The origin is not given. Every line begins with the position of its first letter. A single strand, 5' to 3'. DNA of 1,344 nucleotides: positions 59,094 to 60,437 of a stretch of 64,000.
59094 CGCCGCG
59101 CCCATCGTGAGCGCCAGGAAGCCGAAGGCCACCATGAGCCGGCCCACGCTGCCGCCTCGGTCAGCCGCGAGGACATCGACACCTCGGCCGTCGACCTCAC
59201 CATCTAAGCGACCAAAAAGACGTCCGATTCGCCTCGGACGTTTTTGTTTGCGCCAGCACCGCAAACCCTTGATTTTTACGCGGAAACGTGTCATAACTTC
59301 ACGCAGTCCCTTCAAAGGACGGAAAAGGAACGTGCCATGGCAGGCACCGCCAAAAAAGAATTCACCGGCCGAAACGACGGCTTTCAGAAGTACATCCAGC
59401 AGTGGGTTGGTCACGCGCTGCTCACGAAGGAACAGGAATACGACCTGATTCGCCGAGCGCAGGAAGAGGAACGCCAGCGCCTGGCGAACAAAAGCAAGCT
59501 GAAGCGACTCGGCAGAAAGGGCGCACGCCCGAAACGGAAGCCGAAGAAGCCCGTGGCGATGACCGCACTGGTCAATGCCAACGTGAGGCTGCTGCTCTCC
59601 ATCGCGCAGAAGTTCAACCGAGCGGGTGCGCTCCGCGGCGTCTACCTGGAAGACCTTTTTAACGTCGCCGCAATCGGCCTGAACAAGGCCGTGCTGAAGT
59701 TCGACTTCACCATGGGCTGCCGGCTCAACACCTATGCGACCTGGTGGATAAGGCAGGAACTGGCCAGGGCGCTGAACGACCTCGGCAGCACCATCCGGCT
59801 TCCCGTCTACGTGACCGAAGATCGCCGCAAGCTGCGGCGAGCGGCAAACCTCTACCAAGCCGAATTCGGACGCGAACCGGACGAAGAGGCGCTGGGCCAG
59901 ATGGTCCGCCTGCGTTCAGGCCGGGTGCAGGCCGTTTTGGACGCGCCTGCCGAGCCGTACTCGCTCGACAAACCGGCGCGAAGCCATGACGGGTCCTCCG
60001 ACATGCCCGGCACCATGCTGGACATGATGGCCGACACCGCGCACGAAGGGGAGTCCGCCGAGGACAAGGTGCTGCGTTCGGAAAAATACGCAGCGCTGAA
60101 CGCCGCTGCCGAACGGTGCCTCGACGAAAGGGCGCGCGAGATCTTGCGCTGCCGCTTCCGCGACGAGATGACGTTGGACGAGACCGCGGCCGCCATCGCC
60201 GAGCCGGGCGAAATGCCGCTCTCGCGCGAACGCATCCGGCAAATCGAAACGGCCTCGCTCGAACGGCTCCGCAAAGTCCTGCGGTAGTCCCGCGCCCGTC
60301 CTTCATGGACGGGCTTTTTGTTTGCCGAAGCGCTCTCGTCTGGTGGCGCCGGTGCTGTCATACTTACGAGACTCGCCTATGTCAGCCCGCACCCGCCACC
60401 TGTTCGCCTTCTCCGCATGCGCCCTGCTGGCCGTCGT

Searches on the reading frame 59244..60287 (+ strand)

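Call 92: search_protein_families(library=pfam, proteins=[window:59244-60287:+], max_evalue=0.00001)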
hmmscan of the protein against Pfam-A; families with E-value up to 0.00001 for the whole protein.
window:59244-60287:+ (347 aa): 3 families
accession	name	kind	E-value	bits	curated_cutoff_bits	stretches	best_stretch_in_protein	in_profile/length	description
PF04542.20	Sigma70_r2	-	6e-10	39.2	24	1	109-179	1-67/71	Sigma-70 region 2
PF04545.22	Sigma70_r4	-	1e-09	38.2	24.1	1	292-344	4-50/50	Sigma-70, region 4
PF04539.22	Sigma70_r3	-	5.2e-06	26.9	25.3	1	192-249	1-59/78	Sigma-70 region 3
